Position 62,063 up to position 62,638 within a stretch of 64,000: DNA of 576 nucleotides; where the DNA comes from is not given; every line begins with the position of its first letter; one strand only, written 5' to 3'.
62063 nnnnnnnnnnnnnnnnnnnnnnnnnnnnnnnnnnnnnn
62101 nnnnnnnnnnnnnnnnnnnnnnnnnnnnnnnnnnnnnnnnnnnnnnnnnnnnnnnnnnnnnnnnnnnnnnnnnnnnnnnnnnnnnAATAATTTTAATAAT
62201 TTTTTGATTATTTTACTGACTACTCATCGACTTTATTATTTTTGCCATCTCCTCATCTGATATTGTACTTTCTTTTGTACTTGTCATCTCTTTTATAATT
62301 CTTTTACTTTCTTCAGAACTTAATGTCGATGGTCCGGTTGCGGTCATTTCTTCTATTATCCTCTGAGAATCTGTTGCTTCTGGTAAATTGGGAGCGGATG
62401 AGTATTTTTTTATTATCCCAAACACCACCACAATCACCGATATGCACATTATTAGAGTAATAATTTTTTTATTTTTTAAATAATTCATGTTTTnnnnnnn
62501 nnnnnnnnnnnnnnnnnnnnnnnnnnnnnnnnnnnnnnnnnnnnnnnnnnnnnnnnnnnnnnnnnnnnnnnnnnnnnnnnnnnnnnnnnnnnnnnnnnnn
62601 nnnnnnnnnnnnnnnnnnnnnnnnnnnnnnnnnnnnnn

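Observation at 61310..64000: Second copy of the same cassette architecture at the window edge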

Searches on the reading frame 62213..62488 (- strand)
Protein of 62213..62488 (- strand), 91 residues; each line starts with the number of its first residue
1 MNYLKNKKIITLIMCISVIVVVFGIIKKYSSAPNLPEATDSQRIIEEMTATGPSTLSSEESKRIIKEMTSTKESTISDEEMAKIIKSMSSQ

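Call 5: search_protein_families(library=pfam, proteins=[window:62213-62488:-], max_evalue=0.1)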
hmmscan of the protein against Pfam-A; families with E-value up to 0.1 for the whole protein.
window:62213-62488:- (91 aa): 2 families
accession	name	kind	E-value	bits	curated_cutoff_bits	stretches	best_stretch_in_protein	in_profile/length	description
PF12939.12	DUF3837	-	0.026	15.5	25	1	23-86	31-95/101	Domain of unknown function (DUF3837)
PF11337.13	DUF3139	-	0.058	14.4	27.3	1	6-52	2-47/83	Protein of unknown function (DUF3139)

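Call 14: find_encoding_contigs(protein=window:62213-62488:-, flank=10000, max_places=6)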
Protein window:62213-62488:- (91 aa): 14 contigs read that carry it; 6 places shown.
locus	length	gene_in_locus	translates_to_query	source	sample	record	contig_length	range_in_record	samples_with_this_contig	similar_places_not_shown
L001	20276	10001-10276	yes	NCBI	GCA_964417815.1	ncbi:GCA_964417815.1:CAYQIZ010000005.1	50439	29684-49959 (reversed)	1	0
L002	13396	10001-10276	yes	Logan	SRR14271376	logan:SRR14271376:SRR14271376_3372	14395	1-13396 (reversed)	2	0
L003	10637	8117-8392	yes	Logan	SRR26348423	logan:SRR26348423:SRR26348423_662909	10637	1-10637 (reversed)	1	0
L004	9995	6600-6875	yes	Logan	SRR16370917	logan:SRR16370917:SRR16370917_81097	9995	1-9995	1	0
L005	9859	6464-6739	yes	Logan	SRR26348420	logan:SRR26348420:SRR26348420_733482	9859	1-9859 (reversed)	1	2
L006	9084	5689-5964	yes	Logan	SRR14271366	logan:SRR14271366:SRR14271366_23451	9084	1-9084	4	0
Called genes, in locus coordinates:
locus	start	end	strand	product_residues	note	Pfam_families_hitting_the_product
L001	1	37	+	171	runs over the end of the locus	?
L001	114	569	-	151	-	-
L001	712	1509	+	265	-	PF03372:Exo_endo_phos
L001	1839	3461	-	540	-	PF01743:PolyA_pol, PF12627:PolyA_pol_RNAbd, PF01966:HD, PF13735:tRNA_NucTran2_2 (weak)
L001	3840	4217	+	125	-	PF02021:UPF0102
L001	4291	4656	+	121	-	PF12647:RNHCP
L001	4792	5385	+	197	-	PF13238:AAA_18 (weak), PF00406:ADK, PF02223:Thymidylate_kin (faint), PF13207:AAA_17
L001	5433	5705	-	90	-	PF00216:Bac_DNA_binding, PF18291:HU-HIG (weak)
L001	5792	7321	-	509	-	PF12072:RNase_Y_N, PF00013:KH_1, PF08668:HDOD (faint), PF01966:HD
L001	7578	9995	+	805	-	-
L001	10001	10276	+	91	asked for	-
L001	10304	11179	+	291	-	-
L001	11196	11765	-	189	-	PF00574:CLP_protease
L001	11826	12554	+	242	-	PF20260:PUA_4, PF04452:Methyltrans_RNA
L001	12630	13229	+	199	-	-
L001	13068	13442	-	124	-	-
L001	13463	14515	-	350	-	PF05697:Trigger_N, PF05698:Trigger_C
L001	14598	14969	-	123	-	-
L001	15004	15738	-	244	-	-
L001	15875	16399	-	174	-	PF00719:Pyrophosphatase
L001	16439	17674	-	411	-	PF08529:NusA_N, PF00575:S1, PF13184:KH_NusA_1st, PF26594:KH_NusA_2nd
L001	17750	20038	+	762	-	-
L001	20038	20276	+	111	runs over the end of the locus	-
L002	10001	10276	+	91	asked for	-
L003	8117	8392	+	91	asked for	-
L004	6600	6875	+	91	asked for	-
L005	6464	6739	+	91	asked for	-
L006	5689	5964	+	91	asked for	-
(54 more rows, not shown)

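Call 17: find_homologous_proteins(query=L001:7578-9992:+, max_evalue=0.001)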
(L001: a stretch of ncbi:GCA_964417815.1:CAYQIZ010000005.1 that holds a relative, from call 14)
Query L001:7578-9992:+ (805 aa): 16 proteins with E <= 0.001 among 8000 candidates.
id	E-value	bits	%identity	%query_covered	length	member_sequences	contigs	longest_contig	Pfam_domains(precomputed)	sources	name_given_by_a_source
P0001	0.0e+0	1867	100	100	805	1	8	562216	-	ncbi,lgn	ncbi:MAG: hypothetical protein U0522_00860 [Candidatus Paceibacterota bacterium]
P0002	0.0e+0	1480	79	100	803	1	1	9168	-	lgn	-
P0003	0.0e+0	1287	70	98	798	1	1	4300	-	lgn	-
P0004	5.1e-207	708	46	100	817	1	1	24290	-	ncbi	-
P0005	1.0e-83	300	33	100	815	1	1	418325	-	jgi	jgi:hypothetical protein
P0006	2.8e-64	236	30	97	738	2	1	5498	-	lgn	-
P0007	1.3e-15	75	44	22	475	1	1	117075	-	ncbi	-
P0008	3.2e-14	70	39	20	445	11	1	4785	-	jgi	jgi:hypothetical protein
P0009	1.3e-13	68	40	20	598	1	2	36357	-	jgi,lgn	jgi:hypothetical protein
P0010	1.2e-11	62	41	20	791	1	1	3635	PF21722.5,PF00629.31,PF00041.28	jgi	-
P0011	2.9e-11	61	44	20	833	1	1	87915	PF21722.5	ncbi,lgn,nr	ncbi:MAG: hypothetical protein NTZ87_04170 [Candidatus Nomurabacteria bacterium]|nr:hypothetical pro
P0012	9.7e-11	59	41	20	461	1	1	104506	PF27998.1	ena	-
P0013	6.9e-9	53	46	13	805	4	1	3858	-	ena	-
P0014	4.1e-8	50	35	20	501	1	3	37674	-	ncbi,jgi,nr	ncbi:MAG: hypothetical protein KBD47_01360 [Candidatus Pacebacteria bacterium]|jgi:hypothetical prot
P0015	9.6e-8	49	37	20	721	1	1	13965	PF21722.5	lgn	-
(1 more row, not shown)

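Call 18: search_protein_families(library=ncbifam, proteins=[L001:7578-9992:+, window:62213-62488:-], max_evalue=0.1)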
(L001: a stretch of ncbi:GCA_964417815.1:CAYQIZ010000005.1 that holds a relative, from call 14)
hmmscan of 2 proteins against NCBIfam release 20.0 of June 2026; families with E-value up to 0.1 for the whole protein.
L001:7578-9992:+ (805 aa): 0 families

window:62213-62488:- (91 aa): 1 family
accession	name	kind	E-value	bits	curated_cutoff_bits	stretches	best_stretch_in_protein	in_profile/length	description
NF051486.1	E492_microcin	equivalog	0.038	14.5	50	0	5-53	20-69/88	E492 group microcin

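Call 20: search_protein_families(library=pfam, proteins=[P0012, P0011, P0010, P0007, P0005, P0006], max_evalue=0.01)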
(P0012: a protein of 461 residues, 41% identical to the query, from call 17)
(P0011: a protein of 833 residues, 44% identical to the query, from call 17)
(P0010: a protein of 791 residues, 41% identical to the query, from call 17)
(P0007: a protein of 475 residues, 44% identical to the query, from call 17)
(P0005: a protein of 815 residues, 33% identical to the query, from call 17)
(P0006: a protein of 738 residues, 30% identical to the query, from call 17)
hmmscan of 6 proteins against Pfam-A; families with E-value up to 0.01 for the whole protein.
P0012 (461 aa): 0 families

P0011 (833 aa): 1 family
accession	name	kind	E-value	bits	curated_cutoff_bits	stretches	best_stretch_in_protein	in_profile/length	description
PF21722.4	Gly_rich_2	-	2.9e-13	50.8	24.3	1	49-268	3-223/226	Glycine-rich domain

P0010 (791 aa): 3 families
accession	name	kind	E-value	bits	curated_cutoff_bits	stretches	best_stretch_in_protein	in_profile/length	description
PF00041.27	fn3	-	2.1e-11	44.3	25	2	425-506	3-79/84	Fibronectin type III domain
PF21722.4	Gly_rich_2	-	2.5e-10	41.2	24.3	1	180-415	3-226/226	Glycine-rich domain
PF00629.30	MAM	-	8.3e-06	26.2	26.4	1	1-75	81-152/158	MAM domain, meprin/A5/mu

P0007 (475 aa): 0 families

P0005 (815 aa): 0 families

P0006 (738 aa): 0 families

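Call 21: search_solved_structures(query=L001:7578-9992:+, max_evalue=1)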
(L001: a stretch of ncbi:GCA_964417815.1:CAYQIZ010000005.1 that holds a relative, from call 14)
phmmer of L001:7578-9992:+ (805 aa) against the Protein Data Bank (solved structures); distinct sequences matched with E-value up to 1: 0.

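Call 24: find_encoding_contigs(protein=P0005, flank=8000, max_places=2)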
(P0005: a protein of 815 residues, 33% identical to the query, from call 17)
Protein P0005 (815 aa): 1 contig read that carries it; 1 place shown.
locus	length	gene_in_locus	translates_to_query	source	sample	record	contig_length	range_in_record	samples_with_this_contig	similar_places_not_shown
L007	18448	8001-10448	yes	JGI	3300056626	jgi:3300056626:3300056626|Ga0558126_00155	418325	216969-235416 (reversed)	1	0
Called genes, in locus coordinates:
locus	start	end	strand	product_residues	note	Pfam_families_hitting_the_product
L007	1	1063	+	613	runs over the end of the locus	PF00005:ABC_tran, PF02463:SMC_N (faint)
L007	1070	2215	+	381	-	PF01168:Ala_racemase_N, PF00842:Ala_racemase_C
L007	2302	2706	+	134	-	-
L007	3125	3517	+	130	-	PF02452:PemK_toxin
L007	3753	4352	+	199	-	-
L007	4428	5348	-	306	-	PF01745:IPT, PF01715:IPPT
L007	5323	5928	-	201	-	-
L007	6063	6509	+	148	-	-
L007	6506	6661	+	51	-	-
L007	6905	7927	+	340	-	PF02195:ParB_N, PF17762:HTH_ParB, PF23552:ParB_C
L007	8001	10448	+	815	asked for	-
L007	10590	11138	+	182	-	-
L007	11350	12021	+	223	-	PF00404:Dockerin_1 (weak)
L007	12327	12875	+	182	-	-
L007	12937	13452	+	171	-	PF00293:NUDIX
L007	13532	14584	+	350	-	PF01658:Inos-1-P_synth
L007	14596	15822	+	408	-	PF01941:AdoMet_Synthase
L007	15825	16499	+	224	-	PF03575:Peptidase_S51, PF07685:GATase_3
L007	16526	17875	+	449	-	PF00587:tRNA-synt_2b, PF03129:HGTP_anticodon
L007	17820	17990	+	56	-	PF09180:ProRS-C_1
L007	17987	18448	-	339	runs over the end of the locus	PF13439:Glyco_transf_4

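Call 25: find_encoding_contigs(protein=P0004, flank=8000, max_places=2)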
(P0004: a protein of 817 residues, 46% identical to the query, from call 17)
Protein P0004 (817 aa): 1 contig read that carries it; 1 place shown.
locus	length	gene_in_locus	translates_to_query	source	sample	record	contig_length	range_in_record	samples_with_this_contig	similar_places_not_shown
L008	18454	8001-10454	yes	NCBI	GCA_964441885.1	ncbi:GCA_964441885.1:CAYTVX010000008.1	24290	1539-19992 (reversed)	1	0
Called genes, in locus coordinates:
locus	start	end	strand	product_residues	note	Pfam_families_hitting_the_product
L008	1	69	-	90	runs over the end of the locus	PF00216:Bac_DNA_binding, PF18291:HU-HIG (weak)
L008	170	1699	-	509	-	PF12072:RNase_Y_N, PF00013:KH_1, PF01966:HD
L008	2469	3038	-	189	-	PF00574:CLP_protease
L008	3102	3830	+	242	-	PF20260:PUA_4, PF04452:Methyltrans_RNA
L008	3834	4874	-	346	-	PF05697:Trigger_N, PF05698:Trigger_C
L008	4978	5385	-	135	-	-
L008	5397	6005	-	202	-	-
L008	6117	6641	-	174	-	PF00719:Pyrophosphatase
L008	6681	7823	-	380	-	PF08529:NusA_N, PF00575:S1, PF13184:KH_NusA_1st, PF26594:KH_NusA_2nd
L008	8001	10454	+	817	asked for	-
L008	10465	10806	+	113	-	-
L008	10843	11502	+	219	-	-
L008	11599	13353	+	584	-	PF05157:MshEN, PF00437:T2SSE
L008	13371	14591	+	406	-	PF00482:T2SSF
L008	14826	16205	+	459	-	PF13620:CarboxypepD_reg, PF13715:CarbopepD_reg_2 (faint), PF17802:SpaA (faint)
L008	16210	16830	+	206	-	PF07963:N_methyl (faint)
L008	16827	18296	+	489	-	-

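Call 26: find_encoding_contigs(protein=P0006, flank=8000, max_places=2)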
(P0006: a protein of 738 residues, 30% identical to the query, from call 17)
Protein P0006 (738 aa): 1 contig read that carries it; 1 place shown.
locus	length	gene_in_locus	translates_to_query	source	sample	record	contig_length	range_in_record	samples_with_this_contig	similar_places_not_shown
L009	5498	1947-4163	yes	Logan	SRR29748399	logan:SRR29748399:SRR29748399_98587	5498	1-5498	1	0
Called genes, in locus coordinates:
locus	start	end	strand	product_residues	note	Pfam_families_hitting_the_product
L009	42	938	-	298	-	-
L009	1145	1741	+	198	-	-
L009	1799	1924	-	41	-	-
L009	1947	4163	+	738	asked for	-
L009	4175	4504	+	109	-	-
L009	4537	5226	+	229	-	-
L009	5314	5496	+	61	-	?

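Call 31: find_related_loci(query=A1, collection=genome_contigs, flank=8000)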
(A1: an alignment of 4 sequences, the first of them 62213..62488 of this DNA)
Query A1 (91 aa) in genome_contigs; peptide patterns used: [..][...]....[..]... (x = any residue, [..] = any of these).
52 stretches matched a pattern; 1 encode a relative of the query (tblastn E <= 1e-3); 1 distinct loci.
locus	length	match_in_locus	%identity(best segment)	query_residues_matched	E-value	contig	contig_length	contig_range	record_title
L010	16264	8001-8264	36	2-91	1e-15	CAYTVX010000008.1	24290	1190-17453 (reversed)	MAG TPA_asm: uncultured Candidatus Saccharibacteria bacterium isolate SRP286056_co1_301 genome assembly, contig: NODE_23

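Call 32: find_homologous_proteins(query=A1, max_evalue=0.01)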
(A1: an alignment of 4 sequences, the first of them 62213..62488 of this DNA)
Query A1 (4 sequences) (91 aa, profile of the alignment): 12 proteins with E <= 0.01 among 4516 candidates.
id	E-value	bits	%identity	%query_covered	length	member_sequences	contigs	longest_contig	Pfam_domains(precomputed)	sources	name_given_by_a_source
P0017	3.3e-43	164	31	96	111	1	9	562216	-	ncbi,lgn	ncbi:MAG: hypothetical protein U0522_00800 [Candidatus Paceibacterota bacterium]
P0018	4.2e-37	144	35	98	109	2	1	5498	-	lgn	-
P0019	1.8e-36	142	31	100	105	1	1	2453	-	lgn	-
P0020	3.9e-34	135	100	100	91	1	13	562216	-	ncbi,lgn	ncbi:MAG: hypothetical protein U0522_00855 [Candidatus Paceibacterota bacterium]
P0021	2.1e-28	116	54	14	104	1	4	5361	-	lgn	-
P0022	5.1e-26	109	74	100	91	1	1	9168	-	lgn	-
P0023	6.2e-18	83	43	73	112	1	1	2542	-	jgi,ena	-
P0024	4.8e-16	76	39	79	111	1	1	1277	-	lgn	-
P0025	8.6e-16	76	43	62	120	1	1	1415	-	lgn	-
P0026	4.8e-15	73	47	58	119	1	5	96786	-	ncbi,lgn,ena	ncbi:MAG: hypothetical protein AAB726_01925 [Patescibacteria group bacterium]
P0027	3.6e-10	58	38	91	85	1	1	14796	-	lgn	-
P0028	5.2e-5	41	35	95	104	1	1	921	-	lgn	-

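Call 33: find_encoding_contigs(protein=P0026, flank=8000, max_places=2)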
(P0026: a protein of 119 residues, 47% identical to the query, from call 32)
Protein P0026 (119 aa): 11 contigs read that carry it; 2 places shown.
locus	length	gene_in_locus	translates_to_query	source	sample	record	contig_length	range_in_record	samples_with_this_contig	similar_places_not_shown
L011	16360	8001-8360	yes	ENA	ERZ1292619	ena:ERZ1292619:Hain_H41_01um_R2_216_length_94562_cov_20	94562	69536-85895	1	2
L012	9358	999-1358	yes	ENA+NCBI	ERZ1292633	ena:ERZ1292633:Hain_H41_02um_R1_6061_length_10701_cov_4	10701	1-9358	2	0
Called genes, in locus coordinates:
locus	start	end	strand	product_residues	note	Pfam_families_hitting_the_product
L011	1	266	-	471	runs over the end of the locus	-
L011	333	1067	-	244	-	PF00404:Dockerin_1 (weak)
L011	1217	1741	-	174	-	PF00719:Pyrophosphatase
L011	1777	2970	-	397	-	PF08529:NusA_N, PF00575:S1 (weak), PF13184:KH_NusA_1st, PF26594:KH_NusA_2nd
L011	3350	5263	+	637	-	-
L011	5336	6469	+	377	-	PF01637:ATPase_2 (faint), PF00910:RNA_helicase (weak), PF13173:AAA_14, PF13635:DUF4143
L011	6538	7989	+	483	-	-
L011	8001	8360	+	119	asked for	-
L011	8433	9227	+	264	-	-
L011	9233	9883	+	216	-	-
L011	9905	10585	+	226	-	-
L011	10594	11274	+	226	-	-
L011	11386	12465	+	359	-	-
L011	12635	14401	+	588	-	PF05157:MshEN, PF00437:T2SSE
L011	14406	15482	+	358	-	PF00482:T2SSF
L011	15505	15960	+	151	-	-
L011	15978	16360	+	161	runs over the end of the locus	-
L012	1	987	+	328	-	?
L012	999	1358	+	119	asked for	-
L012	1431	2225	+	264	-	-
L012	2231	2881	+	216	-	-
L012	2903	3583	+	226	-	-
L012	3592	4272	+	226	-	-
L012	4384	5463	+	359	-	-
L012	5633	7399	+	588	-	PF05157:MshEN, PF00437:T2SSE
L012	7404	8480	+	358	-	PF00482:T2SSF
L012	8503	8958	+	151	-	-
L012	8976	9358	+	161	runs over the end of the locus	-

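Call 34: find_encoding_contigs(protein=P0027, flank=8000, max_places=2)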
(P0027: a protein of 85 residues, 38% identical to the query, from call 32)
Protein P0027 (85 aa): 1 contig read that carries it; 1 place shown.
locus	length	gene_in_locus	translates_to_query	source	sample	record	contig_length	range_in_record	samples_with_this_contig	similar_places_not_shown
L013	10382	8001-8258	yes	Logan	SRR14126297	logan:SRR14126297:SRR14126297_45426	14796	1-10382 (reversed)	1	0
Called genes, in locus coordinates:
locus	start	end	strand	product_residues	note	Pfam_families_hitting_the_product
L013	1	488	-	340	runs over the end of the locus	PF05697:Trigger_N, PF05698:Trigger_C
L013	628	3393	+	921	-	PF13385:Laminin_G_3, PF07610:DUF1573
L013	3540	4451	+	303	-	-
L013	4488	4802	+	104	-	-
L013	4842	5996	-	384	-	PF08529:NusA_N, PF00575:S1 (weak), PF13184:KH_NusA_1st, PF26594:KH_NusA_2nd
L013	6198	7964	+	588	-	-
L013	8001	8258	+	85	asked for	-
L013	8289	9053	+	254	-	-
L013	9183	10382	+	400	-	?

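Call 45: search_protein_representatives(alignment_id=A2)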
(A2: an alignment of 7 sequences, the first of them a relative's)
Query: 7 sequences, 798 profile positions. Proteins with E-value up to 0.001 (for the whole library): 5291; up to 1e-10: 2178; up to 1e-30: 103. The best 150 are listed.
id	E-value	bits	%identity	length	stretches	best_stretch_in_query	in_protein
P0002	0.0e+00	1271.2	-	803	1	5-798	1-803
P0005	0.0e+00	1054.3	-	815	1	2-798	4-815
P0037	1.4e-283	959.5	-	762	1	1-798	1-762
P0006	5.2e-264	894.7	-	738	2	336-798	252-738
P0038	3.4e-211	720.0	-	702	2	337-798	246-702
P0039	4.1e-192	656.9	-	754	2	146-798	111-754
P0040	7.9e-174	596.4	-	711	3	337-798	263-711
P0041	2.5e-169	581.6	-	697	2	334-798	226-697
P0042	4.5e-164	564.2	-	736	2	394-798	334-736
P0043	5.3e-135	468.0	-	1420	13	278-379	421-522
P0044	7.5e-114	398.1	-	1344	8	280-396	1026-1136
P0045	4.3e-94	332.7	-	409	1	391-797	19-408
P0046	2.7e-88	313.5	-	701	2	332-798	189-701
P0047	3.5e-88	313.2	-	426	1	386-797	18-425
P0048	6.0e-81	289.3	-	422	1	386-798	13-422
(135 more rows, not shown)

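Call 49: find_encoding_contigs(protein=P0007, flank=7000, max_places=1)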
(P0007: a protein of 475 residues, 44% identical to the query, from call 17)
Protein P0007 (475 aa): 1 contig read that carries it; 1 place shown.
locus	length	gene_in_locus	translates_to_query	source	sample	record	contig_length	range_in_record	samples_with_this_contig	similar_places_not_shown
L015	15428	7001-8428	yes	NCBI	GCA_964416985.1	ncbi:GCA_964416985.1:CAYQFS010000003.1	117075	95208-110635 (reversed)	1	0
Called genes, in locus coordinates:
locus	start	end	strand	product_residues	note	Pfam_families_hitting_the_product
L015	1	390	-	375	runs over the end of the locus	PF01098:FTSW_RODA_SPOVE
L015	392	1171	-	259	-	-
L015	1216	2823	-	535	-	PF25231:DUF7847 (weak)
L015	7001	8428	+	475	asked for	-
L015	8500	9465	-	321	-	-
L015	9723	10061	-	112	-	-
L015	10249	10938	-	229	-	PF05552:MS_channel_1st_1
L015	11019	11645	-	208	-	-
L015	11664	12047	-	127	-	PF16320:Ribosomal_L12_N, PF00542:Ribosomal_L12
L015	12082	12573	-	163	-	PF00466:Ribosomal_L10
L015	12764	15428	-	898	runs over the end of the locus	PF02450:LCAT, PF24096:DUF7379 (weak)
